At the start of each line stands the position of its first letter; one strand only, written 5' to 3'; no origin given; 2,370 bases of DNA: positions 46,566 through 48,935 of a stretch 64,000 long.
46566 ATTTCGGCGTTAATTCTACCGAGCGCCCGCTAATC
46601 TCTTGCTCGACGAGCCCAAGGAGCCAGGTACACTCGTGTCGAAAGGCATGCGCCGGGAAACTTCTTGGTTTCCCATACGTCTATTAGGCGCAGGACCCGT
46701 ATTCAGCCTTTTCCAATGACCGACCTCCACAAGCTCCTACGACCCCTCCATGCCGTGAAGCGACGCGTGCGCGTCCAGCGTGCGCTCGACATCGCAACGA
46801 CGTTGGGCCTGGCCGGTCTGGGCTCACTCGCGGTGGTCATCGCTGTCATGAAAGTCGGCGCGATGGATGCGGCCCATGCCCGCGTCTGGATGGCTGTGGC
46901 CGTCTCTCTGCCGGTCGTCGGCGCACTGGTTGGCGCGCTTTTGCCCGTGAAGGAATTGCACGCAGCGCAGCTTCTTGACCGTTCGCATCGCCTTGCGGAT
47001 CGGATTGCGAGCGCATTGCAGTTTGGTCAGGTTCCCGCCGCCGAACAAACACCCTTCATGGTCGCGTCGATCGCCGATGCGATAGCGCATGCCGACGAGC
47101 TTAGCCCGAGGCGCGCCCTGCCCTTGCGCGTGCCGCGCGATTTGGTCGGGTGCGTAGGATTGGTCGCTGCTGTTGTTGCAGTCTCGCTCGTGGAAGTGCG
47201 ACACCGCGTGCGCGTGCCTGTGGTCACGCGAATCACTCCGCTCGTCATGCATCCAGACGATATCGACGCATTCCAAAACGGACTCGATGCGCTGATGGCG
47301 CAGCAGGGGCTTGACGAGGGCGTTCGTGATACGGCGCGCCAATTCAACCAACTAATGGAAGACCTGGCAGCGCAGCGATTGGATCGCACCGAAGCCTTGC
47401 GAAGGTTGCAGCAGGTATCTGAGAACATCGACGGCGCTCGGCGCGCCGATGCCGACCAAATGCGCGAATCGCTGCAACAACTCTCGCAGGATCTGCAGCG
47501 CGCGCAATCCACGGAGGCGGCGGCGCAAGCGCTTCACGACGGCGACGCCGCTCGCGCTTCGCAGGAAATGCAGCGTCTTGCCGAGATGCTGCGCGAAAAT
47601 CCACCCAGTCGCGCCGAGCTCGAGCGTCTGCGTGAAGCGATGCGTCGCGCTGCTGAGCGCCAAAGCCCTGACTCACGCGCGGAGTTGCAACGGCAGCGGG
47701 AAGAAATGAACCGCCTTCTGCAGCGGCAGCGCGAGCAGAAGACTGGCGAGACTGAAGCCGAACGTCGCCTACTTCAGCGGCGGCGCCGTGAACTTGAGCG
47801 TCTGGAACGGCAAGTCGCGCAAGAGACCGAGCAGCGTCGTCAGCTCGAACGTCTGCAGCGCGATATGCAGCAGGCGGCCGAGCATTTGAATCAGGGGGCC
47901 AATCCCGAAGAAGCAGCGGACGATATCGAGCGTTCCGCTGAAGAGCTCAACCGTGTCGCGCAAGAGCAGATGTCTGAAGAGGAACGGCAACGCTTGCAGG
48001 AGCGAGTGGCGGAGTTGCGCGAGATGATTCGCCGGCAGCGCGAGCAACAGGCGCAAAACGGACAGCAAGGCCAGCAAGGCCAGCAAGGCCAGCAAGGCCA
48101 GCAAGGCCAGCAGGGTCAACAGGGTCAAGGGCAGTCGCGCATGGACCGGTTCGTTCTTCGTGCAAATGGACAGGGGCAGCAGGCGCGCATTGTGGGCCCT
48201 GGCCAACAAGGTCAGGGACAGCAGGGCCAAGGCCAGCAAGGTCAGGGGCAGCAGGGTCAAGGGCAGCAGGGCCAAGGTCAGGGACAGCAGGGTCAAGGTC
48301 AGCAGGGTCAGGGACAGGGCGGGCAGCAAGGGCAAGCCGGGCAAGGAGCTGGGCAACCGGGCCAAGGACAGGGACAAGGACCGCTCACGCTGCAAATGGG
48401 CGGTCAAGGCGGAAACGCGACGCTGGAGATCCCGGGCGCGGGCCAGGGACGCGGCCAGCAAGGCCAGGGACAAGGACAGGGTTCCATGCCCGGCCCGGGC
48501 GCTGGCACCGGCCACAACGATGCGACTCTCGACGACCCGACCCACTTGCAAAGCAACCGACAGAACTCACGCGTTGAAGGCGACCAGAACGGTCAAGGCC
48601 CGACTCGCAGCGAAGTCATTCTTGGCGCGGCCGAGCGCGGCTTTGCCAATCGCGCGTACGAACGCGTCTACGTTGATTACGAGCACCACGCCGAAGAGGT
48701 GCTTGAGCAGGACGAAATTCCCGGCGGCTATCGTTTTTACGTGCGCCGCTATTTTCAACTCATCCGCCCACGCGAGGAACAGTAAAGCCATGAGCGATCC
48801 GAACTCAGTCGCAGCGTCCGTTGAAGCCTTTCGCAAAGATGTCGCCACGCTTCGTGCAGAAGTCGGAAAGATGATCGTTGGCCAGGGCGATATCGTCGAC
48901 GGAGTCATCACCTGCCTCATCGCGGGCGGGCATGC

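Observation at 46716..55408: Five-gene MoxR / DUF58 / VWA membrane cluster led by a Gln/Gly-rich coiled-coil protein; a conserved architecture with unresolved function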

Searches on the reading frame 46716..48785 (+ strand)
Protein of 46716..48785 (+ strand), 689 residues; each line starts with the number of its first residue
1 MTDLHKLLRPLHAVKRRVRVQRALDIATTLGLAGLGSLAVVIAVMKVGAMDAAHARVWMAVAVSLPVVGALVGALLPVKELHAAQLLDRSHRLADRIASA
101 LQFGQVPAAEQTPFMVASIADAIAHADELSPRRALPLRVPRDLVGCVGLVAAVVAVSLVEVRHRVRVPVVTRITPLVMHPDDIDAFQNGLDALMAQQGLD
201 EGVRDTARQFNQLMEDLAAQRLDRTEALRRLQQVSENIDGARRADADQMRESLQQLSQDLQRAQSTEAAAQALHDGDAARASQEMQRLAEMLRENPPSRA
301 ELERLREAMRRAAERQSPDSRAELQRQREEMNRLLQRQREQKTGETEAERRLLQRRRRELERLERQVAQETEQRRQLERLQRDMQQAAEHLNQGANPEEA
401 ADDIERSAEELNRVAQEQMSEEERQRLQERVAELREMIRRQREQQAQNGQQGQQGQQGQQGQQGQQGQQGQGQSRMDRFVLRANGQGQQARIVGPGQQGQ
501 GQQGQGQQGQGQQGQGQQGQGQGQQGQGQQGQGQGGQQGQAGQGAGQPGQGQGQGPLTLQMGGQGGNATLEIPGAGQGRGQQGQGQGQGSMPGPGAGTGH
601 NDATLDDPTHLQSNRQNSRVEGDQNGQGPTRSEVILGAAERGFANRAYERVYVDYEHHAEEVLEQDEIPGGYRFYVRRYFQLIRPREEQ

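Call 5: search_protein_families(library=pfam, proteins=[window:46716-48785:+], max_evalue=0.01)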
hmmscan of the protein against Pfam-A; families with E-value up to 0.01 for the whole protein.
window:46716-48785:+ (689 aa): 1 family
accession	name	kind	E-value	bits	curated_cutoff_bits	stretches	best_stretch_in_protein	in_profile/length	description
PF03649.18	UPF0014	-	0.004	17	22.6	0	24-123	80-179/242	Uncharacterised protein family (UPF0014)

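Call 6: search_protein_families(library=ncbifam, proteins=[window:46716-48785:+], max_evalue=0.01)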
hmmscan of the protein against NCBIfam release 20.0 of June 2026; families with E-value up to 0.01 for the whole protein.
window:46716-48785:+ (689 aa): 0 families

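Call 9: find_homologous_proteins(query=window:46716-48785:+)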
Query window:46716-48785:+ (689 aa): 704 proteins with E <= 0.001 among 8000 candidates; the best 120 are listed.
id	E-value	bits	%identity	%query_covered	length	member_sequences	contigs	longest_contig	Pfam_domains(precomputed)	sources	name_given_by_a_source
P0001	1.7e-202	693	54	100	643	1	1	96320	-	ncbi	-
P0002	1.5e-198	680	55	71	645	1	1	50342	-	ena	-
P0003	4.5e-198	678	56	71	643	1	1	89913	-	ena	-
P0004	2.2e-197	676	48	45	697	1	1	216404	-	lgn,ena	-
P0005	9.0e-192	657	50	98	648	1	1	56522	-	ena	-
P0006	3.8e-191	655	69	19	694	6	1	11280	-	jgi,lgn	-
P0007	8.5e-190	651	52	99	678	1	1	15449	-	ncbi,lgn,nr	ncbi:MAG TPA: hypothetical protein RMH99_12915 [Sandaracinaceae bacterium LLY-WYZ-13_1]|nr:hypotheti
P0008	1.4e-189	650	53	71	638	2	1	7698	-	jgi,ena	jgi:hypothetical protein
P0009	4.2e-186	639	48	44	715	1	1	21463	-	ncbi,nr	ncbi:MAG: OmpH family outer membrane protein [Myxococcales bacterium]|nr:OmpH family outer membrane 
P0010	1.9e-185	636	50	100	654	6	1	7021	-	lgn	-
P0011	9.2e-183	628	46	47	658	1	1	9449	-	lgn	-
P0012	9.8e-181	621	50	71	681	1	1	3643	-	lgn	-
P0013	4.1e-180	619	48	100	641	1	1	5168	-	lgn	-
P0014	1.4e-178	614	48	43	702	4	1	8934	-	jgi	jgi:hypothetical protein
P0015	4.7e-178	612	46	70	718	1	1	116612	-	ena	-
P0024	2.2e-172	593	41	45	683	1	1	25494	-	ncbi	-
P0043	2.5e-152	527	43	96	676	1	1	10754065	-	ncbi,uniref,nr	ncbi:hypothetical protein [Sandaracinus amylolyticus]|uniref:hypothetical protein n=1 Tax=Sandaracin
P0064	4.6e-134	467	62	13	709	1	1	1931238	-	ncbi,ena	-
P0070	3.8e-131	457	47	71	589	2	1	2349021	-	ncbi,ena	-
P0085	1.2e-120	422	41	56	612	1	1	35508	-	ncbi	-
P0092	3.5e-120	421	37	59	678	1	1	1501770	-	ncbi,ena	-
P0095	3.5e-119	418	56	15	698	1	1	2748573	-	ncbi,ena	-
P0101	1.9e-118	415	56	13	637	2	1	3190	-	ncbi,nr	ncbi:MAG TPA: hypothetical protein VHS09_01595 [Polyangiaceae bacterium]|nr:hypothetical protein [Po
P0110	6.0e-117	410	60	13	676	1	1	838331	-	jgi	-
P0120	9.8e-116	406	37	99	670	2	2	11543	-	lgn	-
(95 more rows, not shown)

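Call 10: find_encoding_contigs(protein=P0043, flank=10000, max_places=2)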
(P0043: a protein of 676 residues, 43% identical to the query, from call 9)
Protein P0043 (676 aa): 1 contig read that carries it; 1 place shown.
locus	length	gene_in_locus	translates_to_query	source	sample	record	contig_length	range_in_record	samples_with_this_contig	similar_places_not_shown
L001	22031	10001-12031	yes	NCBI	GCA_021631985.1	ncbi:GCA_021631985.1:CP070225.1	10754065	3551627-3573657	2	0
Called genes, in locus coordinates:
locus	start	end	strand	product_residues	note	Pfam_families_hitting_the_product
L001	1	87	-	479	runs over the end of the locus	PF02517:Rce1-like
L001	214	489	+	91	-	-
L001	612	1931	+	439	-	PF01979:Amidohydro_1, PF12890:DHOase, PF07969:Amidohydro_3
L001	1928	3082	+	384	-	PF00988:CPSase_sm_chain, PF00117:GATase, PF07722:Peptidase_C26 (faint)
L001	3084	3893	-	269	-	PF07691:PA14 (weak)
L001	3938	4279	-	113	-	-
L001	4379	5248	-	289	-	-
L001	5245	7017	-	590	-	PF14522:Cytochrome_C7 (faint)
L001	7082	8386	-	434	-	PF00278:Orn_DAP_Arg_deC, PF01168:Ala_racemase_N (weak), PF02784:Orn_Arg_deC_N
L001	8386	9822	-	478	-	PF00206:Lyase_1, PF14698:ASL_C2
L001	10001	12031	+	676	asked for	-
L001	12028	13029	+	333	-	PF20030:bpMoxR, PF00004:AAA (weak), PF07726:AAA_3, PF07728:AAA_5, PF17863:AAA_lid_2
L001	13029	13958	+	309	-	PF01882:DUF58, PF13519:VWA_2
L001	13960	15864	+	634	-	PF07584:BatA (weak), PF13519:VWA_2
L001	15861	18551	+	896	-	PF09967:DUF2201 (faint), PF00092:VWA, PF13519:VWA_2, PF13768:VWA_3, PF07090:GATase1_like (weak)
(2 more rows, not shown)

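Call 11: find_encoding_contigs(protein=P0095, flank=10000, max_places=2)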
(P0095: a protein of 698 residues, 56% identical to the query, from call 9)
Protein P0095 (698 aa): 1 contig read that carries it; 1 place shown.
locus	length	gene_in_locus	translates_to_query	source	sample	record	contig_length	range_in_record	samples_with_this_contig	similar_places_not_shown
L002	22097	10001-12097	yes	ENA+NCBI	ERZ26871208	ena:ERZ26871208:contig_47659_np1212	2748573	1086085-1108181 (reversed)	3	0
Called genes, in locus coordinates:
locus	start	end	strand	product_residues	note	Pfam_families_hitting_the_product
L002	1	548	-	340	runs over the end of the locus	PF00413:Peptidase_M10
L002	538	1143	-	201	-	-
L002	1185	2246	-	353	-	PF00108:Thiolase_N, PF08545:ACP_syn_III, PF08541:ACP_syn_III_C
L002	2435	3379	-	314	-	PF01513:NAD_kinase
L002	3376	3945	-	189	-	PF00293:NUDIX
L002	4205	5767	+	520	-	PF03781:FGE-sulfatase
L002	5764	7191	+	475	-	PF03781:FGE-sulfatase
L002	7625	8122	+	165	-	-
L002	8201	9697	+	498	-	PF00069:Pkinase, PF07714:PK_Tyr_Ser-Thr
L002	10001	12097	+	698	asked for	-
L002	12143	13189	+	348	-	PF20030:bpMoxR, PF00004:AAA (weak), PF07726:AAA_3, PF07728:AAA_5, PF17863:AAA_lid_2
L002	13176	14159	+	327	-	PF01882:DUF58, PF13519:VWA_2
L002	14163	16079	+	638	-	PF07584:BatA (weak), PF13519:VWA_2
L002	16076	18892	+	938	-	PF09967:DUF2201 (faint), PF07090:GATase1_like (faint), PF05762:VWA_CoxE (weak), PF00092:VWA, PF13519:VWA_2, PF13768:VWA_3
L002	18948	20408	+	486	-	PF04107:GCS2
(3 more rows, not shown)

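Call 13: search_protein_families(library=pfam, alignment_id=A1, max_evalue=1)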
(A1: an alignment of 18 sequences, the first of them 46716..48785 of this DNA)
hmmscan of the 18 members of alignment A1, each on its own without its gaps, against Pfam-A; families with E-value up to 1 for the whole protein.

A. member 1, window:46716-48785:+ (689 aa): 1 family
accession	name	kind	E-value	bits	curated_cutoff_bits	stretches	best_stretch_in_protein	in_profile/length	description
PF03649.18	UPF0014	-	0.004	17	22.6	1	24-123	80-179/242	Uncharacterised protein family (UPF0014)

B. families by the number of members that match (of 18 scanned): 17 families
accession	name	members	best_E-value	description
PF16476.10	DUF5053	2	0.077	Domain of unknown function (DUF5053)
PF13779.11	DUF4175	1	0.00051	Domain of unknown function (DUF4175)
PF03706.18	LPG_synthase_TM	1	0.00059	Lysylphosphatidylglycerol synthase TM region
PF03649.18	UPF0014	1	0.004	Uncharacterised protein family (UPF0014)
PF20990.2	DUF2207_C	1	0.041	Predicted membrane protein (DUF2207) C-terminal domain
PF24999.1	LAMB4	1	0.23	Laminin subunit beta-4-like domain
PF22360.1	SbsC_spectrin-like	1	0.27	SbsC,spectrin-like repeat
PF20663.3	COG4_N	1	0.29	Conserved oligomeric Golgi complex subunit 4, N-terminal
PF23600.1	DUF7139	1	0.33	Domain of unknown function (DUF7139)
PF09190.17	DALR_2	1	0.41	DALR domain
PF05262.16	Borrelia_P83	1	0.46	Borrelia P83/100 protein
PF07332.16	Phage_holin_3_6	1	0.49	Putative Actinobacterial Holin-X, holin superfamily III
PF14164.11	YqzH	1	0.58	YqzH-like protein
PF25100.1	DUF7809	1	0.67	Domain of unknown function (DUF7809)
PF12699.13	phiKZ_IP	1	0.73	phiKZ-like phage internal head proteins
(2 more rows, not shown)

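Call 14: search_solved_structures(query=A1, max_evalue=1)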
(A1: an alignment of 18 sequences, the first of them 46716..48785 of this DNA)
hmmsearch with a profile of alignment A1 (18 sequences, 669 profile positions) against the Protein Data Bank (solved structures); distinct sequences matched with E-value up to 1: 6.
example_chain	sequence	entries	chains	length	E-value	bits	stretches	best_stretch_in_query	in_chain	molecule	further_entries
3kgl_A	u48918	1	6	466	0.064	15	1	482-536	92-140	Cruciferin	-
2wd5_A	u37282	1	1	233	0.11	14.2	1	204-232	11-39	STRUCTURAL MAINTENANCE OF CHROMOSOMES PROTEIN 1A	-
7dg5_A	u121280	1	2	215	0.16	13.7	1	207-232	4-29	Structural maintenance of chromosomes protein 1A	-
6wg6_A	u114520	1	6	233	0.31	12.8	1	208-232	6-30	Structural maintenance of chromosomes protein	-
8oyv_A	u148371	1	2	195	0.31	12.7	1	173-262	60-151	De novo designed soluble Claudin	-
1ykh_B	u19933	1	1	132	0.98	11.1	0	199-251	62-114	RNA polymerase II holoenzyme component SRB7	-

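Call 17: find_related_loci(query=A1, collection=genome_contigs, flank=10000)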
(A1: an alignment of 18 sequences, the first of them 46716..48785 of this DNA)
Query A1 (689 aa) in genome_contigs; peptide patterns used: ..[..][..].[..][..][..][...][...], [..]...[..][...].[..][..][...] (x = any residue, [..] = any of these).
477 stretches matched a pattern; 185 encode a relative of the query (tblastn E <= 1e-3); the best 80 are kept; 80 distinct loci.
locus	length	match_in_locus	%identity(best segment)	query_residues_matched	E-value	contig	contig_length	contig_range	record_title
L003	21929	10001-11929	54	1-689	4e-144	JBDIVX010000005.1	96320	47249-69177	MAG: Polyangiales bacterium isolate Bin_29 NODE_154_length_96320_cov_6.538563, whole genome shotgun sequence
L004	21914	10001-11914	45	4-685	4e-125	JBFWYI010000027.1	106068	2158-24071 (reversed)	MAG: Sandaracinaceae bacterium isolate CA_2019_TPBS_160 NODE_1646_length_106068_cov_6.211363_TPBS, whole genome shotgun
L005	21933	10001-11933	46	23-687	3e-109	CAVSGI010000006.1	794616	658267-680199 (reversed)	MAG: uncultured delta proteobacterium isolate MFD05684.bin.2.251 genome assembly, contig: contig_15220, whole genome sho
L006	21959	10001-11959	49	7-687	2e-104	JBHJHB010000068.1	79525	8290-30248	MAG: Sandaracinaceae bacterium isolate sb_S12C846_1 S12Ck141_887906, whole genome shotgun sequence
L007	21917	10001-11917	45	14-687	3e-128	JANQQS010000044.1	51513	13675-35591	MAG: Myxococcota bacterium isolate IP29b_bin.34 k99_767258, whole genome shotgun sequence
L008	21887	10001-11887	37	13-687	3e-98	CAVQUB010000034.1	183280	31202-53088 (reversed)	MAG: uncultured delta proteobacterium isolate MFD09964.bin.2.222 genome assembly, contig: contig_77983, whole genome sho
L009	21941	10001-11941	44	2-687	5e-96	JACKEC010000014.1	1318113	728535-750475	MAG: Sandaracinaceae bacterium isolate HK-STAS-MYXO-23 HK-STAS-MYXO-23_14, whole genome shotgun sequence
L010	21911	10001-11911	43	11-687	3e-94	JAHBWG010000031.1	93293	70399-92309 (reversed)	MAG: Sandaracinaceae bacterium isolate ACE_MYX11 MYX11_31, whole genome shotgun sequence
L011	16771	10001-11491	48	1-495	2e-93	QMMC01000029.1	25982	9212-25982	MAG: Deltaproteobacteria bacterium isolate B10_G4 B10_Guay4_scaffold_00840, whole genome shotgun sequence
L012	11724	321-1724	51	7-487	1e-92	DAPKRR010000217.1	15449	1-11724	MAG TPA_asm: Sandaracinaceae bacterium LLY-WYZ-13_1 k141_619117, whole genome shotgun sequence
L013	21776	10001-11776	39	82-687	2e-91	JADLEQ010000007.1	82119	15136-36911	MAG: Polyangiaceae bacterium isolate SJ329 c_000000091218, whole genome shotgun sequence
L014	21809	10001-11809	37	18-687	3e-90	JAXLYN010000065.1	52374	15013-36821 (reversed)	MAG: Polyangiaceae bacterium isolate STL-MYX14 C3.142.fa-65, whole genome shotgun sequence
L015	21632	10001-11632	37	87-687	2e-87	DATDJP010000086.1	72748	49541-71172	MAG TPA_asm: Polyangiaceae bacterium isolate SMAG_U333 k141_10913, whole genome shotgun sequence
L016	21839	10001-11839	33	4-687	9e-87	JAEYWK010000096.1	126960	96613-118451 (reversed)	MAG: Proteobacteria bacterium isolate OH_CBlB_264 k127_2813448, whole genome shotgun sequence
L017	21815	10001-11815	33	43-687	2e-83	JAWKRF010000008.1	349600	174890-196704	MAG: Polyangiaceae bacterium isolate AC1.156 AC1.156.fa-8, whole genome shotgun sequence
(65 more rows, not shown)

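Call 34: search_protein_families(library=pfam, proteins=[P0064, P0092, P0095, P0101, P0110, P0120, P0009, P0024, P0085, P0070], max_evalue=0.05)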
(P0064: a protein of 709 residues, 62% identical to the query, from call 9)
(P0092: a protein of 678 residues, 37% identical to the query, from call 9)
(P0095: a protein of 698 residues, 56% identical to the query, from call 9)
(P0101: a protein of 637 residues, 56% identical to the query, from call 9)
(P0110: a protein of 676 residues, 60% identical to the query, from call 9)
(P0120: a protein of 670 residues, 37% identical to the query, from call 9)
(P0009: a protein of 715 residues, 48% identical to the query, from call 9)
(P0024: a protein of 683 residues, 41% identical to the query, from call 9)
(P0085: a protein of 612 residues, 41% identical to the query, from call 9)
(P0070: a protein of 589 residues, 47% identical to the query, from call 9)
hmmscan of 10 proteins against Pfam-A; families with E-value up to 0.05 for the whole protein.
P0064 (709 aa): 1 family
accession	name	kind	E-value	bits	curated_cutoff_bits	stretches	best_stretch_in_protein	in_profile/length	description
PF20990.2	DUF2207_C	-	0.041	14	33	1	35-125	135-223/247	Predicted membrane protein (DUF2207) C-terminal domain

P0092 (678 aa): 0 families

P0095 (698 aa): 0 families

P0101 (637 aa): 0 families

P0110 (676 aa): 0 families

P0120 (670 aa): 0 families

P0009 (715 aa): 1 family
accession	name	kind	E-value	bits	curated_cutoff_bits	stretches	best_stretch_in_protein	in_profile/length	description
PF03706.18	LPG_synthase_TM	-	0.00059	19.8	33.4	1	20-158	115-226/302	Lysylphosphatidylglycerol synthase TM region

P0024 (683 aa): 0 families

P0085 (612 aa): 1 family
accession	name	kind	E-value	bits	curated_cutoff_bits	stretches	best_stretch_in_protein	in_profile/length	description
PF13779.11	DUF4175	-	0.00051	18.6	27.3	1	162-473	390-664/825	Domain of unknown function (DUF4175)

P0070 (589 aa): 0 families

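Call 35: search_dna_similar(query=window:46716-48785:+, collection=plasmids, mode=protein, max_evalue=0.01, max_rows=25)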
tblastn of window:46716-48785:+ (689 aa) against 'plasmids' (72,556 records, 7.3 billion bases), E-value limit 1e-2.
No match.

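Call 38: search_protein_families(library=ncbifam, alignment_id=A1, max_evalue=1)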
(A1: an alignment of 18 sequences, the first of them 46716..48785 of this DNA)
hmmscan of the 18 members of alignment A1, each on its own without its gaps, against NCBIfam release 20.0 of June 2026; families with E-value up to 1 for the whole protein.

A. member 1, window:46716-48785:+ (689 aa): 2 families
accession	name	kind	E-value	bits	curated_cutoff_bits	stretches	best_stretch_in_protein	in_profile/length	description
TIGR02168.1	SMC_prok_B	equivalog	0.15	9.7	567.35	1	208-464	686-945/1181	chromosome segregation protein SMC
TIGR02169.1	SMC_prok_A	equivalog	0.25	8.9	729.4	1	199-487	243-523/1165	chromosome segregation protein SMC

B. families by the number of members that match (of 18 scanned): 16 families
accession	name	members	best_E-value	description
TIGR02168.1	SMC_prok_B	12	0.0045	chromosome segregation protein SMC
TIGR02169.1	SMC_prok_A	10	0.07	chromosome segregation protein SMC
NF033441.0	BREX_BrxC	3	0.0017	BREX system P-loop protein BrxC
NF058533.1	antiphage_ProA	3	0.046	anti-phage protein ProA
NF041854.1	ABC_perm_YbbP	2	0.003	putative ABC transporter permease subunit YbbP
NF002572.0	PRK02224.1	2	0.077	DNA double-strand break repair ATPase Rad50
NF045780.1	TrlF_fam_ATP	2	0.24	TrlF family AAA-like ATPase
NF003034.1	PRK03918.1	2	0.38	DNA double-strand break repair ATPase Rad50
NF041034.1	Rad50_Sulf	2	0.4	DNA double-strand break repair ATPase Rad50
TIGR03185.1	DNA_S_dndD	1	5.6e-05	DNA sulfur modification protein DndD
NF038330.1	adhesin_SclA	1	0.12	LPXTG-anchored collagen-like adhesin Scl1/SclA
NF052485.1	sider_ATP_EitC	1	0.12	siderophore ABC transporter ATP-binding protein EitC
TIGR03938.2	deacetyl_PgaB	1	0.17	poly-beta-1,6-N-acetyl-D-glucosamine N-deacetylase PgaB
NF037971.1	lipo_BcpO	1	0.4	CDI system lipoprotein BcpO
TIGR02082.1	metH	1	0.77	methionine synthase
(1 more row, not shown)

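Call 57: predict_structure(alignment_id=A1)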
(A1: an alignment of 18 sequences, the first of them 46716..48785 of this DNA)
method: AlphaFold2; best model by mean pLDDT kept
length: 689 residues; sequences in the alignment: 18
mean_pLDDT: 65.7   pTM: 0.32
mean pLDDT of the five models: 65.7, 63.7, 63.2, 63.2, 58.9
residues with pLDDT >= 90: 128; 70-90: 235; 50-70: 106; < 50: 220
segments of 3 or more residues with pLDDT < 50: 165-179, 241-243, 453-646
pLDDT, mean of each block of 10 residues (from residue 1): 83 96 95 92 89 91 93 95 97 95 94 95 95 94 87 84 51 43 64 63 70 67 57 57 51 64 74 76 82 77 74 66 84 86 72 87 84 80 78 75 82 74 71 81 69 42 34 39 35 35 34 32 34 32 33 33 34 32 31 33 37 34 41 44 49 74 74 79 57
secondary structure, 60 per line:
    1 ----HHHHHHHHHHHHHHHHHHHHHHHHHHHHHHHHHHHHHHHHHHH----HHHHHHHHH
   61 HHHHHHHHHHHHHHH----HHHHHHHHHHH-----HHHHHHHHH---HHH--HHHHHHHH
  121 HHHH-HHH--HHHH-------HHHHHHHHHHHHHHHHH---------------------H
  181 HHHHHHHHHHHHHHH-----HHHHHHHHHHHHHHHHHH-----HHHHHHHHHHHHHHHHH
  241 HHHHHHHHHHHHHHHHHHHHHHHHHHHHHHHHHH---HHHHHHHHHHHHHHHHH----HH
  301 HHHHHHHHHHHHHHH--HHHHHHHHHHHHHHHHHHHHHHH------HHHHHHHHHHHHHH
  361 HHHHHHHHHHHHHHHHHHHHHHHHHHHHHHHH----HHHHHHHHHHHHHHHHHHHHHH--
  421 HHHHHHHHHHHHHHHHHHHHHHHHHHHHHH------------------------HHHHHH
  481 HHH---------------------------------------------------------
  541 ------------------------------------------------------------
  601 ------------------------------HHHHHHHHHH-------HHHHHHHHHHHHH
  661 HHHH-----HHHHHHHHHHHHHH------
elements in order (helices of 4 or more, strands of 3 or more residues): H5-47 H52-75 H80-90 H96-104 H113-124 H131-134 H142-158 H180-195 H201-218 H224-274 H278-294 H299-315 H318-340 H347-392 H397-418 H421-450 H475-483 H631-640 H648-664 H670-683
